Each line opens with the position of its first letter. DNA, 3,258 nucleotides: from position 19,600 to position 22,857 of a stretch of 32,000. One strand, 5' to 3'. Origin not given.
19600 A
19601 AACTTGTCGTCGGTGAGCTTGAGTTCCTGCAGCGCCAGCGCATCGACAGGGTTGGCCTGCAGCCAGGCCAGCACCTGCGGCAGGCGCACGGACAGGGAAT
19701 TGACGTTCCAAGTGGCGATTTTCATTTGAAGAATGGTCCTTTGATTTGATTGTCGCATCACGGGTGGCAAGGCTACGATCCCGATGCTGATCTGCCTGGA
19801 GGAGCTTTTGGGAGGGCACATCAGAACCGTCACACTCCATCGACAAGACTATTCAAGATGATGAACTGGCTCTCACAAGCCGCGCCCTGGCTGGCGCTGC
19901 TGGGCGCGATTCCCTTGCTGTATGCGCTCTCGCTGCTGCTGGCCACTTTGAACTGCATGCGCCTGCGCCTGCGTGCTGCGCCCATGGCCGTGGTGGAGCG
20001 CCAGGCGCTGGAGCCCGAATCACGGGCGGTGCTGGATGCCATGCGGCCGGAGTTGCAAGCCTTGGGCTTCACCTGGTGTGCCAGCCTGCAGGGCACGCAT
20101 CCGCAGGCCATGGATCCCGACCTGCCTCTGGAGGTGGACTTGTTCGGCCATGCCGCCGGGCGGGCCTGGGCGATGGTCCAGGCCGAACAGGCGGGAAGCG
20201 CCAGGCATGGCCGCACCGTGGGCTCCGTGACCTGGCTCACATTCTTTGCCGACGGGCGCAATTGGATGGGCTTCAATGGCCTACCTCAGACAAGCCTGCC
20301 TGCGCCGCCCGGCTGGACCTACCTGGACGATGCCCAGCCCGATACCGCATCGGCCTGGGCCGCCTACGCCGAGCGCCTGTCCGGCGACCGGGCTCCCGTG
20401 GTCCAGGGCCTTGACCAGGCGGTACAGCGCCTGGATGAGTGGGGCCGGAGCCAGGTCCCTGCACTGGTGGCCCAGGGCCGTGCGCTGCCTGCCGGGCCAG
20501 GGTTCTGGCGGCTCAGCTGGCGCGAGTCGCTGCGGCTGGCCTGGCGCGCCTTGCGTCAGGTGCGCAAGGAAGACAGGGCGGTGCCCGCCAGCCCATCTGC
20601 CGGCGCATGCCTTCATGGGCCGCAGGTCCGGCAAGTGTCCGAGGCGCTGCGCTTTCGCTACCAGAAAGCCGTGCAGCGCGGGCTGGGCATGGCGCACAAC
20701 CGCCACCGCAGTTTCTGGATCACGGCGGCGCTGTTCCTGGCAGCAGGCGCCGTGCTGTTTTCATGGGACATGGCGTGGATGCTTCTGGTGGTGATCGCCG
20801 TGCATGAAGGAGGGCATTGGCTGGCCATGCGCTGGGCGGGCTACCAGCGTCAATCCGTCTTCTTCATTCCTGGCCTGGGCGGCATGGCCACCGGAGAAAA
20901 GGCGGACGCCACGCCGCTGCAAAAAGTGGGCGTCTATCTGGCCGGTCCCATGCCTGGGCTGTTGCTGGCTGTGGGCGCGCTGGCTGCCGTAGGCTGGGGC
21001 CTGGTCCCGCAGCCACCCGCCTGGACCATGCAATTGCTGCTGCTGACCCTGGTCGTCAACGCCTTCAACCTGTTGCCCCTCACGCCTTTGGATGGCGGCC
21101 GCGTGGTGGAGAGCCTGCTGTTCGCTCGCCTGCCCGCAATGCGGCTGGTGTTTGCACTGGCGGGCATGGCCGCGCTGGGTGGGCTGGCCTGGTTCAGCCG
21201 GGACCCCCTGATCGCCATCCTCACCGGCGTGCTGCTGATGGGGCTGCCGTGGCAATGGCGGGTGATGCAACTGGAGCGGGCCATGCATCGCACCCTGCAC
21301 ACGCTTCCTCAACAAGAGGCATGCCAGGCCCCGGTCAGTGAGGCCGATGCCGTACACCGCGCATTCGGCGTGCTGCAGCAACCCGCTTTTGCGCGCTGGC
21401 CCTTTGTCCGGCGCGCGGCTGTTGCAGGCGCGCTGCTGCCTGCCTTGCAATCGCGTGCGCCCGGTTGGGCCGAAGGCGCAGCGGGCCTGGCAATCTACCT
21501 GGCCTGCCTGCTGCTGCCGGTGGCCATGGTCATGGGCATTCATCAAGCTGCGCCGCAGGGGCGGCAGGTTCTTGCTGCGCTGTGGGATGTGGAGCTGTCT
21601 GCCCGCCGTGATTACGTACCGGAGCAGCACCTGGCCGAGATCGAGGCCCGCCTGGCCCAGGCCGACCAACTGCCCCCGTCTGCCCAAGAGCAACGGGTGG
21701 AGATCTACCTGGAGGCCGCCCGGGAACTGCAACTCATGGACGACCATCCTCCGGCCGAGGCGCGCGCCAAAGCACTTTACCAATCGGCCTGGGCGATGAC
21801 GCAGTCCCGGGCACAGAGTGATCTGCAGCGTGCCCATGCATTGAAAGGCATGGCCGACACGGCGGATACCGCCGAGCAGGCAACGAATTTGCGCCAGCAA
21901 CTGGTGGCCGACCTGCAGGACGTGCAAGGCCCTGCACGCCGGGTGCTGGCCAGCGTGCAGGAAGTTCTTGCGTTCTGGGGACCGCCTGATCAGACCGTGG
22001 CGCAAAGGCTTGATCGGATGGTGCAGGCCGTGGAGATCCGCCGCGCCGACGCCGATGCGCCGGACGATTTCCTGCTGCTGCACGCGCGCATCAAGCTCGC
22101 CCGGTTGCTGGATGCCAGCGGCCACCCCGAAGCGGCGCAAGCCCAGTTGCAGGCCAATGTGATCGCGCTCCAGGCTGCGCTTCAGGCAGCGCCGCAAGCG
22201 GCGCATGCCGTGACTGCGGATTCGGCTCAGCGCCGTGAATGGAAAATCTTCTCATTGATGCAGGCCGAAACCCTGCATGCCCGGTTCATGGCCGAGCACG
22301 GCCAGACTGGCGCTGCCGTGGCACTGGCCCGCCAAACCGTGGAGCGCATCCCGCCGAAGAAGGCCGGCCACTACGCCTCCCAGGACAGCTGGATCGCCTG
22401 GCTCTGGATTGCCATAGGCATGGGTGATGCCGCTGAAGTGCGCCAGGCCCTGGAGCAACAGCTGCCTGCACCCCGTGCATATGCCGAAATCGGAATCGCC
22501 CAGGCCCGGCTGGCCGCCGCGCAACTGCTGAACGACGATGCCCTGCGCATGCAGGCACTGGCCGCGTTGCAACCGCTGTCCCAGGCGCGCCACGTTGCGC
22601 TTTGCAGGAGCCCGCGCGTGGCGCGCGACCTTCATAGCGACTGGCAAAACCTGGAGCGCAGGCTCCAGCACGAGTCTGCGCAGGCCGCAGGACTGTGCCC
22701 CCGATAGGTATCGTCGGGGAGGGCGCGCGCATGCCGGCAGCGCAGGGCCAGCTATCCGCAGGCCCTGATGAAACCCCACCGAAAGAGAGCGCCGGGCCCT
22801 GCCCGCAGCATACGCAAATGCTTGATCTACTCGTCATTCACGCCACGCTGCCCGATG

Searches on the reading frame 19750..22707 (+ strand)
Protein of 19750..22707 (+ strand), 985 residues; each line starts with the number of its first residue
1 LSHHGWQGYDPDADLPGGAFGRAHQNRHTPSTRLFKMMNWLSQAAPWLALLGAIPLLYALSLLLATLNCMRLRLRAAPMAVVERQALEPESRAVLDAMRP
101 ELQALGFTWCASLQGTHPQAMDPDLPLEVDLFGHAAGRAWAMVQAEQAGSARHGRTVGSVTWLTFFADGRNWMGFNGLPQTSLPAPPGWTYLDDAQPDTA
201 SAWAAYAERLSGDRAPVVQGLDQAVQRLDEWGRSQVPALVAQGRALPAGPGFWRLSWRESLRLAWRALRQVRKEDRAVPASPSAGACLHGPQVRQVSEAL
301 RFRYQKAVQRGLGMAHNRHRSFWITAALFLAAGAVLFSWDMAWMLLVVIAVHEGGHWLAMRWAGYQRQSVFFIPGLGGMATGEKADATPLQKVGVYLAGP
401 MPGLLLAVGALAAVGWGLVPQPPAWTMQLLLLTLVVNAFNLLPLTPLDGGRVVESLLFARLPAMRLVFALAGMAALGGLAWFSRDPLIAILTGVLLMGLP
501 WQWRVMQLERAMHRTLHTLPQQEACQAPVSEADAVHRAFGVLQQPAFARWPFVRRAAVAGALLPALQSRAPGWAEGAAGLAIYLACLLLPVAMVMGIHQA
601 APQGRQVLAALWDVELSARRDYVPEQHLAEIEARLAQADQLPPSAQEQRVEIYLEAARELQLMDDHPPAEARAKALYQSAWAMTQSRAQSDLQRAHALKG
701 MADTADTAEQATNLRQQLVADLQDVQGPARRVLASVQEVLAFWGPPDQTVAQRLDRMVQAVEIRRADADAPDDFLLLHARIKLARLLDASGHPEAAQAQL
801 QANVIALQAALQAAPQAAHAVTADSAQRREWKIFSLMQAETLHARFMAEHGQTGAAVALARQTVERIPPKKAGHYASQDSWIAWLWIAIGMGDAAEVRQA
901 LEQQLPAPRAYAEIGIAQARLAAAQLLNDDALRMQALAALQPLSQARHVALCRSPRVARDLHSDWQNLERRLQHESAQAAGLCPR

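Call 7: search_protein_families(library=pfam, proteins=[window:19750-22707:+], max_evalue=0.01)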
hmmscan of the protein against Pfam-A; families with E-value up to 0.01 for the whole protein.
window:19750-22707:+ (985 aa): 1 family
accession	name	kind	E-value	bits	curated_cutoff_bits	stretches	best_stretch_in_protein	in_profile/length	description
PF02163.28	Peptidase_M50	-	2.7e-13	50.2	27.2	2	342-414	3-100/221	Peptidase family M50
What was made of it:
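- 19726..22794 (+): M50 block: a 132-nt upstream region, the site-2-protease-family gene (CDS 19858-22707) and an 87-nt downstream spacer. This block is absent from type-2 genomes, which have a 220-nt spacer in its place. Pfam PF02163 (call 7).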

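Call 15: find_homologous_proteins(query=window:19858-22707:+, max_evalue=1e-20)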
Query window:19858-22707:+ (949 aa): 111 proteins with E <= 1e-20 among 8000 candidates.
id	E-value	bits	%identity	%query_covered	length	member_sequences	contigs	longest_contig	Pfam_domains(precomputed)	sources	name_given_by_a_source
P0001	0.0e+0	2054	99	100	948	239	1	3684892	PF02163.29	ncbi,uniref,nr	ncbi:peptidase M50 [Delftia sp. Lp-1]|uniref:site-2 protease family protein n=1 Tax=Delftia sp. Lp-1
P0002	0.0e+0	1312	67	100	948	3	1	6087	PF02163.29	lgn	-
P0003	0.0e+0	1273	64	97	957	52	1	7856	PF02163.29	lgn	-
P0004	0.0e+0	1256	64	97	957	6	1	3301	PF02163.29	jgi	jgi:Zn-dependent protease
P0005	0.0e+0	1137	62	100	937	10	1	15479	PF02163.29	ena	-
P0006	0.0e+0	1123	60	100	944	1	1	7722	PF02163.29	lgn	-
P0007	3.0e-283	961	54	100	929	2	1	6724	PF02163.29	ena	-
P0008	4.9e-283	960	55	100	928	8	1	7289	PF02163.29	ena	-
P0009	8.6e-273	926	56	100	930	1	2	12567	PF02163.29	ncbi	-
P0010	2.8e-242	825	51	99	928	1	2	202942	PF02163.29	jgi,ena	-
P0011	1.0e-211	724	45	100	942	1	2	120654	PF02163.29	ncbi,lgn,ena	-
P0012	4.4e-186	639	42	100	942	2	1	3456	PF02163.29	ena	-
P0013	2.7e-176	607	43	100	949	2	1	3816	PF02163.29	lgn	-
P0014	8.0e-136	473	40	83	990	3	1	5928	PF02163.29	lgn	-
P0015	1.7e-126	442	35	99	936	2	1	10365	PF02163.29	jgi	jgi:Zn-dependent protease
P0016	3.8e-119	418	36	99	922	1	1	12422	PF02163.29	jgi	jgi:Zn-dependent protease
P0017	2.5e-115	405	39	81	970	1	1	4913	PF02163.29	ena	-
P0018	2.9e-115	405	33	100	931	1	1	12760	PF02163.29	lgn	-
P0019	4.3e-114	401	33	100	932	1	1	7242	PF02163.29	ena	-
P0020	5.8e-114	401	36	81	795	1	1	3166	PF02163.29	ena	-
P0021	4.3e-110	388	35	92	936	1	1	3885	PF02163.29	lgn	-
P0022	3.0e-107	378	34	97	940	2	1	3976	PF02163.29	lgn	-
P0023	6.0e-106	374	35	96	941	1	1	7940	PF02163.29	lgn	-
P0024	1.4e-105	373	34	81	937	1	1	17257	PF02163.29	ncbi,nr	ncbi:MAG TPA: site-2 protease family protein [Ramlibacter sp.]|nr:site-2 protease family protein [Ra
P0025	5.3e-102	361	34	99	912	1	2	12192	PF02163.29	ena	-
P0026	6.4e-102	361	33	99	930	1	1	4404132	PF14559.13,PF02163.29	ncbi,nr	ncbi:MAG: hypothetical protein KF796_08725 [Ramlibacter sp.]|nr:hypothetical protein [Ramlibacter sp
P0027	7.5e-100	354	35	95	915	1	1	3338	PF02163.29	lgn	-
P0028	1.6e-99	353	34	99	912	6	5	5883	PF02163.29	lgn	-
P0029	5.7e-99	351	35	87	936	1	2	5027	PF02163.29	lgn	-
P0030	9.8e-97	344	35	81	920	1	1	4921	PF02163.29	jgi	-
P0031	1.3e-95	340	33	96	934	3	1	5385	PF02163.29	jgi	jgi:Zn-dependent protease/tetratricopeptide (TPR) repeat protein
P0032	9.2e-94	334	32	97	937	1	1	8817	PF02163.29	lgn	-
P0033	1.7e-92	330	35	88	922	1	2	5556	PF02163.29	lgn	-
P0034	1.2e-90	323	32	87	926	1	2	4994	PF02163.29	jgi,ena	jgi:Zn-dependent protease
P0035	1.1e-89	320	34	78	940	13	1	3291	PF02163.29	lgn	-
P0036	1.3e-89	320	31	99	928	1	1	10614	PF02163.29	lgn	-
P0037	1.2e-88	317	32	85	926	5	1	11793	PF02163.29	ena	-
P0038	1.9e-88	316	36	72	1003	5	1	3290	PF02163.29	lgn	-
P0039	7.7e-88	314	32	87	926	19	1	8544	PF02163.29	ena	-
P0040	2.4e-86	309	34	79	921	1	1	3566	PF02163.29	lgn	-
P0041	9.2e-86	307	33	78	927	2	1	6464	PF02163.29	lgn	-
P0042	3.5e-82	295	38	52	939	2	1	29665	PF02163.29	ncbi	-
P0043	1.4e-81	293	33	87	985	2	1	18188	PF02163.29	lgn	-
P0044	1.2e-80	290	37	52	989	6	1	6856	PF02163.29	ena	-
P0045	5.4e-80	288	34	84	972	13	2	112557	PF02163.29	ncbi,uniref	ncbi:site-2 protease family protein [Acidovorax sp. NPDC077693]|uniref:site-2 protease family protei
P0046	2.1e-79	286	36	58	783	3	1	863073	PF02163.29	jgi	jgi:Zn-dependent protease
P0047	4.4e-78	282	34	73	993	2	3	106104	PF02163.29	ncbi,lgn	-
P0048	2.3e-77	279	36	69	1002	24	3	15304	PF02163.29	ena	-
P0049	2.9e-77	279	30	99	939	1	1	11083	PF02163.29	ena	-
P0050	1.1e-75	274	33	72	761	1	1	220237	PF02163.29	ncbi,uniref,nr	ncbi:hypothetical protein FN976_19610 [Caenimonas sedimenti]|uniref:Site-2 protease family protein n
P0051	7.5e-75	271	31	100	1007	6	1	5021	PF02163.29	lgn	-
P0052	4.8e-74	269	35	73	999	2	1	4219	PF02163.29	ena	-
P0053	3.2e-69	253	38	53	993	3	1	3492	PF02163.29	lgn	-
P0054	1.0e-67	248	29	95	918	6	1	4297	PF02163.29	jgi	jgi:Zn-dependent protease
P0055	1.9e-67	247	32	54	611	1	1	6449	PF02163.29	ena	-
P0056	8.3e-66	241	33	55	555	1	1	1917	PF02163.29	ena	-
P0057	8.7e-66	241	31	75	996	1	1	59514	PF02163.29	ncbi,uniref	ncbi:site-2 protease family protein [Undibacterium sp. Ji50W]|uniref:site-2 protease family protein 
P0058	2.0e-64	237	30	77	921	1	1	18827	PF02163.29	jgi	jgi:Zn-dependent protease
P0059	3.1e-64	236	30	75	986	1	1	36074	PF02163.29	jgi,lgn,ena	-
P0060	4.1e-64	236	29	93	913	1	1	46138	PF02163.29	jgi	jgi:Zn-dependent protease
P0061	3.3e-63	233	32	58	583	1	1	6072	PF02163.29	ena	-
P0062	4.7e-63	232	32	60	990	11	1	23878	PF02163.29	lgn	-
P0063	8.1e-63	231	31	59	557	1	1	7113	PF02163.29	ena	-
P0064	7.2e-62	228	31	66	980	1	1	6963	PF02163.29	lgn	-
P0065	1.1e-61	228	32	77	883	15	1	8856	PF02163.29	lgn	-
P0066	1.4e-61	227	28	90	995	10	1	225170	PF02163.29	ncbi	ncbi:MAG: site-2 protease family protein [Undibacterium umbellatum]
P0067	2.6e-61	226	33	54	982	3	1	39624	PF02163.29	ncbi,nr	ncbi:MAG: site-2 protease family protein [Burkholderiales bacterium]|nr:site-2 protease family prote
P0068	4.7e-61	226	29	78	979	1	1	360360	PF02163.29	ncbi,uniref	ncbi:hypothetical protein [Undibacterium sp. TJN19]|uniref:site-2 protease family protein n=1 Tax=Un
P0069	5.2e-60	222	28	94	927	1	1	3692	PF02163.29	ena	-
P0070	1.8e-59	220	29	82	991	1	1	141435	PF02163.29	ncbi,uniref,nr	ncbi:site-2 protease family protein [Undibacterium sp. CY18W]|uniref:Site-2 protease family protein 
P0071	7.4e-59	218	29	73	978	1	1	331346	PF02163.29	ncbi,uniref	ncbi:site-2 protease family protein [Undibacterium sp. JH2W]|uniref:site-2 protease family protein n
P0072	1.4e-58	217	32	54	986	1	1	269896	PF02163.29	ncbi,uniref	ncbi:site-2 protease family protein [Undibacterium sp. Ji42W]|uniref:site-2 protease family protein 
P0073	3.8e-57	213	32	54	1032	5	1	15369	PF02163.29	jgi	jgi:Zn-dependent protease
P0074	9.1e-57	211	30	78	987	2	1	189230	PF02163.29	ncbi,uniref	ncbi:site-2 protease family protein [Undibacterium sp. Ji49W]|uniref:site-2 protease family protein 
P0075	2.9e-56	210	29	78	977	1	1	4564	PF02163.29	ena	-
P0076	6.2e-53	199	32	59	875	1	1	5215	PF02163.29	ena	-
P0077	3.3e-52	196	32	56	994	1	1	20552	PF02163.29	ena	-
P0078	3.6e-45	173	31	42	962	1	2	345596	PF02163.29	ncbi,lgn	-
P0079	1.4e-44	171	31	58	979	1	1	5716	PF02163.29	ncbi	-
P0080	1.7e-43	167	28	49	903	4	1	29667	PF02163.29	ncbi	-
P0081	2.7e-42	163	31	56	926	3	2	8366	PF02163.29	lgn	-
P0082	7.7e-39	152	35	39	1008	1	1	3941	PF02163.29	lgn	-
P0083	1.7e-38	151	35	43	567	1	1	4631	PF02163.29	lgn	-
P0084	3.9e-38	150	30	56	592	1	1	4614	PF02163.29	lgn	-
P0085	2.7e-37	147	30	52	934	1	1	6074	PF02163.29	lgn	-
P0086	4.1e-36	143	30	57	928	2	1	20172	PF02163.29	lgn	-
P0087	7.2e-35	139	31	52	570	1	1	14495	PF02163.29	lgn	-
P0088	1.5e-32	131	31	44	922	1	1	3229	PF02163.29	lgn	-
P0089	2.7e-32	130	29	56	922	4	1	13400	PF02163.29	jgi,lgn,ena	-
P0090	2.2e-31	127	33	40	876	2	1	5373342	PF02163.29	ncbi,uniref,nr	ncbi:hypothetical protein D0B54_09375 [Solimonas sp. K1W22B-7]|uniref:site-2 protease family protein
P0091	1.1e-30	125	31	34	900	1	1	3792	PF02163.29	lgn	-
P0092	4.0e-30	123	30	35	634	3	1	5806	PF02163.29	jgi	jgi:Zn-dependent protease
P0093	1.2e-29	122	29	59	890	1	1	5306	PF02163.29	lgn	-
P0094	1.5e-29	121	29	55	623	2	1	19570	PF02163.29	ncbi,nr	ncbi:MAG: site-2 protease family protein [Gemmatimonadota bacterium]|nr:site-2 protease family prote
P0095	3.3e-29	120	32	44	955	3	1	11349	PF02163.29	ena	-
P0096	1.2e-28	118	31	55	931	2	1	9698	PF02163.29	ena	-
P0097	1.8e-28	118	46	15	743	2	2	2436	PF02163.29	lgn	-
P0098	3.3e-28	117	32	40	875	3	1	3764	PF02163.29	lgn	-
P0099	6.4e-28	116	30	54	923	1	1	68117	PF02163.29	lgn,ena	-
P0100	2.6e-26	111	46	15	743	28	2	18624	PF02163.29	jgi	jgi:Zn-dependent protease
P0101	7.9e-26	109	45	17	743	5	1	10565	PF13398.13,PF02163.29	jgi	jgi:Zn-dependent protease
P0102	2.3e-25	107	35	23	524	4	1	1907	PF02163.29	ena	-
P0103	7.9e-25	106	43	17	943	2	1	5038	PF02163.29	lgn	-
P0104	1.1e-24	105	41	16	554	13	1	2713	PF02163.29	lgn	-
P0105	5.8e-24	103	32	35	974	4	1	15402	PF02163.29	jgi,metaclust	metaclust:\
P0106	7.2e-24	102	46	14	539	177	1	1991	PF02163.29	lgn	-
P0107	1.1e-23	102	34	28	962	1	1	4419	PF02163.29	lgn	-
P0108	3.2e-23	100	29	36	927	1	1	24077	PF02163.29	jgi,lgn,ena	-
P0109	7.3e-22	96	34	23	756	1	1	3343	PF02163.29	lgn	-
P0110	1.4e-21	95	36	26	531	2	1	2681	PF02163.29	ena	-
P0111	1.7e-21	95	34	15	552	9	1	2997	PF02163.29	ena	-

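Call 16: find_encoding_contigs(protein=P0001, flank=6000, max_places=10)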
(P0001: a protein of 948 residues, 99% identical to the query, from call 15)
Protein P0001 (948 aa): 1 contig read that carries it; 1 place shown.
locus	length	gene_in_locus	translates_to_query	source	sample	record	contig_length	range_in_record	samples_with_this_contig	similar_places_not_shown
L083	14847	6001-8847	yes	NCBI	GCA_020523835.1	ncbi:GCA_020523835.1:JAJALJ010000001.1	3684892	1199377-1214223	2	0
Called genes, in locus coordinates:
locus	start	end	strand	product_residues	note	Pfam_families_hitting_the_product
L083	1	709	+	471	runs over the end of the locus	PF03951:Gln-synt_N, PF00120:Gln-synt_C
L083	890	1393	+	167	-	-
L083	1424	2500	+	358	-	PF00512:HisKA, PF02518:HATPase_c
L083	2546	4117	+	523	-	PF00072:Response_reg, PF00158:Sigma54_activat, PF14532:Sigma54_activ_2, PF07728:AAA_5 (weak), PF25601:AAA_lid_14, PF02954:HTH_8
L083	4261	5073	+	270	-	-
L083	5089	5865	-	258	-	PF03372:Exo_endo_phos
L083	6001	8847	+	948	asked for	PF02163:Peptidase_M50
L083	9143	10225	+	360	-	PF22003:MrkDrd (weak), PF00419:Fimbrial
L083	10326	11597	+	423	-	PF07969:Amidohydro_3, PF01979:Amidohydro_1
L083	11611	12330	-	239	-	PF00027:cNMP_binding, PF13545:HTH_Crp_2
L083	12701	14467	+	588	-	PF19050:PhoD_2, PF09423:PhoD (weak), PF19050:PhoD_2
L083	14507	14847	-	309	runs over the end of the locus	PF00701:DHDPS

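Call 17: list_cluster_members(proteins=[P0001])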
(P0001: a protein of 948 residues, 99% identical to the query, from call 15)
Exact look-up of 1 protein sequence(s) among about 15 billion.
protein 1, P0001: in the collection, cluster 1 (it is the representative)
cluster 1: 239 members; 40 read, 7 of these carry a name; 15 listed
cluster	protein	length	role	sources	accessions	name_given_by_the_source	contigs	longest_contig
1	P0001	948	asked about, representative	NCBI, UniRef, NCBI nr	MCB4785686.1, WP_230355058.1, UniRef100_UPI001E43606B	peptidase M50 [Delftia sp. Lp-1] | site-2 protease family protein n=1 Tax=Delftia sp. Lp-1 TaxID=682863 RepID=UPI001E43606B | site-2 protease family protein [Delftia sp. Lp-1]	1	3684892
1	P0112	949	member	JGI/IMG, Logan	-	Zn-dependent protease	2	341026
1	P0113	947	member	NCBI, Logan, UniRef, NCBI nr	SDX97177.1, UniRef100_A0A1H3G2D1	Zn-dependent protease (includes SpoIVFB) [Delftia lacustris] | Zn-dependent protease (Includes SpoIVFB) n=2 Tax=Delftia lacustris TaxID=558537 ...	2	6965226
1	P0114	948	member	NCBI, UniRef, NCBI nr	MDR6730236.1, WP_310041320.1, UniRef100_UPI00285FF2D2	site-2 protease family protein [Delftia lacustris] | site-2 protease family protein n=1 Tax=Delftia lacustris TaxID=558537 RepID=UPI00285FF2D2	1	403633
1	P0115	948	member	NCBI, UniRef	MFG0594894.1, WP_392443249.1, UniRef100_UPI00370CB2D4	site-2 protease family protein [Delftia sp. WSY_16] | site-2 protease family protein n=1 Tax=unclassified Delftia TaxID=2613839 ...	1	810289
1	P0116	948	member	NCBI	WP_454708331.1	site-2 protease family protein [Delftia acidovorans]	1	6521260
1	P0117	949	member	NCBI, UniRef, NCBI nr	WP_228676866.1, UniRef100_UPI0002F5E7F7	site-2 protease family protein [Delftia sp. Cs1-4] | site-2 protease family protein n=1 Tax=Delftia sp. (strain Cs1-4) TaxID=742013 ...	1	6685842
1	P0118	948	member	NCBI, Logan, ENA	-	-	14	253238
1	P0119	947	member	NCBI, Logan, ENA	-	-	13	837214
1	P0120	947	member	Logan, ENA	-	-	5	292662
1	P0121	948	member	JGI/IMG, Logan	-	-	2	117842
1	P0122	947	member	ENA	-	-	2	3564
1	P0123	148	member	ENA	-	-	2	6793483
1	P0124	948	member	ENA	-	-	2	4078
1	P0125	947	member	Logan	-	-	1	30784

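Call 18: find_encoding_contigs(protein=P0113, flank=6000, max_places=4)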
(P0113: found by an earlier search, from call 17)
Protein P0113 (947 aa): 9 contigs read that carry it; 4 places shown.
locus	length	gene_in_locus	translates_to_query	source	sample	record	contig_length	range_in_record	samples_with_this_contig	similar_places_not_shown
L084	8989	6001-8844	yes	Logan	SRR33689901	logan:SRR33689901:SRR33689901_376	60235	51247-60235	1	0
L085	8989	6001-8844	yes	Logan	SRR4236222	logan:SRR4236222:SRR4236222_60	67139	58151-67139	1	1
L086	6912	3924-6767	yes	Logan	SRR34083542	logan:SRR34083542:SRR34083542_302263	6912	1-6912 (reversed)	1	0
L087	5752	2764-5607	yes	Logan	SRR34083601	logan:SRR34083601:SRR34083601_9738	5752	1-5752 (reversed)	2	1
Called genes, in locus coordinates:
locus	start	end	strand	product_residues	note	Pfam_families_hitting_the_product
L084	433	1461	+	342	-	PF17989:ALP_N, PF21522:MreB-like_C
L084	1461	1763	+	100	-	-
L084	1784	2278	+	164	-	-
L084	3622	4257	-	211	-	-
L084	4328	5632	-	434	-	PF13356:Arm-DNA-bind_3, PF22022:Phage_int_M (weak), PF00589:Phage_integrase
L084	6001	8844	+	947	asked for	PF02163:Peptidase_M50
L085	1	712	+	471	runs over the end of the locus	PF03951:Gln-synt_N, PF00120:Gln-synt_C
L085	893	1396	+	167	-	-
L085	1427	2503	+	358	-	PF00512:HisKA, PF02518:HATPase_c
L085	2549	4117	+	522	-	PF00072:Response_reg, PF00158:Sigma54_activat, PF14532:Sigma54_activ_2, PF07728:AAA_5 (weak), PF25601:AAA_lid_14, PF02954:HTH_8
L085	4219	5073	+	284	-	-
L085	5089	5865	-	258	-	PF03372:Exo_endo_phos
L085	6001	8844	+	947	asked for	PF02163:Peptidase_M50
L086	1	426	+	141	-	?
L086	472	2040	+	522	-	PF00072:Response_reg, PF00158:Sigma54_activat, PF14532:Sigma54_activ_2, PF07728:AAA_5 (weak), PF25601:AAA_lid_14, PF02954:HTH_8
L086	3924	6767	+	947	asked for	PF02163:Peptidase_M50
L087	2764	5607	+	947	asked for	PF02163:Peptidase_M50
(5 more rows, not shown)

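Call 19: find_encoding_contigs(protein=P0116, flank=6000, max_places=4)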
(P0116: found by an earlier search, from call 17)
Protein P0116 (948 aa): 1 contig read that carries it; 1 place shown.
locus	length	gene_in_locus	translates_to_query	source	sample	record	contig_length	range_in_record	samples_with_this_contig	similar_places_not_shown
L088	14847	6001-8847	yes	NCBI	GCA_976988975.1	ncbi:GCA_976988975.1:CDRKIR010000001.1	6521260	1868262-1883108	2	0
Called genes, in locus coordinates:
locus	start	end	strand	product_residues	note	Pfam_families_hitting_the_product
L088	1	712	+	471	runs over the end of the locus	PF03951:Gln-synt_N, PF00120:Gln-synt_C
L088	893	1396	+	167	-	-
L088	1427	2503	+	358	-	PF00512:HisKA, PF02518:HATPase_c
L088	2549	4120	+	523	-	PF00072:Response_reg, PF00158:Sigma54_activat, PF14532:Sigma54_activ_2, PF07728:AAA_5 (weak), PF25601:AAA_lid_14, PF02954:HTH_8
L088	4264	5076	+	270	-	-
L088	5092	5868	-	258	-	PF03372:Exo_endo_phos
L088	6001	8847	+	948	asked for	PF02163:Peptidase_M50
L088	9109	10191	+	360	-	PF22003:MrkDrd (weak), PF00419:Fimbrial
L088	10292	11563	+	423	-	PF07969:Amidohydro_3, PF01979:Amidohydro_1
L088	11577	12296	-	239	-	PF00027:cNMP_binding, PF13545:HTH_Crp_2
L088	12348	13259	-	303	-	PF00126:HTH_1, PF03466:LysR_substrate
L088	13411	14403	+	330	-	PF03401:TctC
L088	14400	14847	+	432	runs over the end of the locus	-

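Call 20: find_encoding_contigs(protein=P0117, flank=6000, max_places=4)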
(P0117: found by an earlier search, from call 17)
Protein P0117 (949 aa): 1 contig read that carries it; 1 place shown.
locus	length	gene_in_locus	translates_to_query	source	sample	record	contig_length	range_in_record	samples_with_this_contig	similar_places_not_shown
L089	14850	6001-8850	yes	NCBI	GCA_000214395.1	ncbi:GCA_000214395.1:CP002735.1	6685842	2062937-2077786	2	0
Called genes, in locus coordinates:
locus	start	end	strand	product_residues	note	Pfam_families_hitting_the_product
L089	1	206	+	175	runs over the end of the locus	-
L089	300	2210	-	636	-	PF00580:UvrD-helicase, PF01443:Viral_helicase1 (faint), PF13245:AAA_19, PF13361:UvrD_C, PF13538:UvrD_C_2 (faint)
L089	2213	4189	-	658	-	PF02463:SMC_N, PF11398:DUF2813 (weak), PF13175:AAA_15, PF13476:AAA_23, PF13175:AAA_15 (weak), PF13304:AAA_21, PF20469:OLD-like_TOPRIM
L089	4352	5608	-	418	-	PF13356:Arm-DNA-bind_3, PF22022:Phage_int_M, PF00589:Phage_integrase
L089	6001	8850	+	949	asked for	PF02163:Peptidase_M50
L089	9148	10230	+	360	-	PF22003:MrkDrd (weak), PF00419:Fimbrial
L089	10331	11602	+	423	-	PF07969:Amidohydro_3, PF01979:Amidohydro_1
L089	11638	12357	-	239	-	PF00027:cNMP_binding, PF13545:HTH_Crp_2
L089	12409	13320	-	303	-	PF00126:HTH_1, PF03466:LysR_substrate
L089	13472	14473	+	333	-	PF03401:TctC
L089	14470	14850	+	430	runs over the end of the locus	-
